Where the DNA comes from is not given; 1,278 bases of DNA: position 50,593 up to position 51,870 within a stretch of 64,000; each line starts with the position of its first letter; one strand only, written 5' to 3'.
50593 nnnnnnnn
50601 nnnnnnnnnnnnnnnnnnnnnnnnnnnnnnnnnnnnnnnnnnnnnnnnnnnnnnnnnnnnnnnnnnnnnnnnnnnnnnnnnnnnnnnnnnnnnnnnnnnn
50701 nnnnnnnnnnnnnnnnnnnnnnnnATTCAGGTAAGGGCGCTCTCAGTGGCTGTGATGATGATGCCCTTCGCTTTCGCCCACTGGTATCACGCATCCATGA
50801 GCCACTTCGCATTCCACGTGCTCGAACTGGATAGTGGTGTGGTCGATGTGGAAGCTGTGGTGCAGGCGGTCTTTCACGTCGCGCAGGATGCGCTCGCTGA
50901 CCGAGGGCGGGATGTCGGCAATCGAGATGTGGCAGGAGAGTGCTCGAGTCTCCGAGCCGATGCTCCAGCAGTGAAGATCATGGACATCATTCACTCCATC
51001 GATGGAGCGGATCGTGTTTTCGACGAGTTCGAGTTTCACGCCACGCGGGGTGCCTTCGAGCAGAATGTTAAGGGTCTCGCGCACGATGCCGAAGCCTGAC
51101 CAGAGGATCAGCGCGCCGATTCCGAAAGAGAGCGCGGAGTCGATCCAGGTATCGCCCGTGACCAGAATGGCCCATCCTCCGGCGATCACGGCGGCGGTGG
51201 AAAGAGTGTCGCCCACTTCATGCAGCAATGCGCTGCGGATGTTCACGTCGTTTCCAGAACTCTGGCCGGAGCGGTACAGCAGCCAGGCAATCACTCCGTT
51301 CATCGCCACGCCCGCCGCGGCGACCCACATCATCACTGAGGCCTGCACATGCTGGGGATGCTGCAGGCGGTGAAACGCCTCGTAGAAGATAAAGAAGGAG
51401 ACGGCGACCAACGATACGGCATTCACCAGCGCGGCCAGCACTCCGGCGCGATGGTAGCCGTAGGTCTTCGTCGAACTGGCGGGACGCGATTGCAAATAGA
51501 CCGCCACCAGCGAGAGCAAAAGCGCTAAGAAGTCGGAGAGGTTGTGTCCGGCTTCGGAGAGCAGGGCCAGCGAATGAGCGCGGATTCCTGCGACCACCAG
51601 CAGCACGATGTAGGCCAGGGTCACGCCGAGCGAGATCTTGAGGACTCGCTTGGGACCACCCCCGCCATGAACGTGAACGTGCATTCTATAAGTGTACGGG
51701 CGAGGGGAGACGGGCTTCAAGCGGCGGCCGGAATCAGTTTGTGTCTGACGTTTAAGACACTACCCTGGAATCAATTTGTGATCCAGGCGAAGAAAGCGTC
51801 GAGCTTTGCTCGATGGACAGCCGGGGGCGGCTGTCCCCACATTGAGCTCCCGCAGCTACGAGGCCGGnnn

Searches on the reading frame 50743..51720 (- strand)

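Call 28: search_protein_families(library=pfam, proteins=[window:50743-51720:-], max_evalue=0.001)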
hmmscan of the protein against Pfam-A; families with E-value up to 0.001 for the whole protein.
window:50743-51720:- (325 aa): 2 families
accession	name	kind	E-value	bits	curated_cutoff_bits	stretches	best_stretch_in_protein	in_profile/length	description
PF01545.26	Cation_efflux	-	1.7e-38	132.8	26.6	1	27-221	1-198/198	Cation efflux family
PF16916.11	ZT_dimer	-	1.6e-14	54.1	26.7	1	226-301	2-77/78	Dimerisation domain of Zinc Transporter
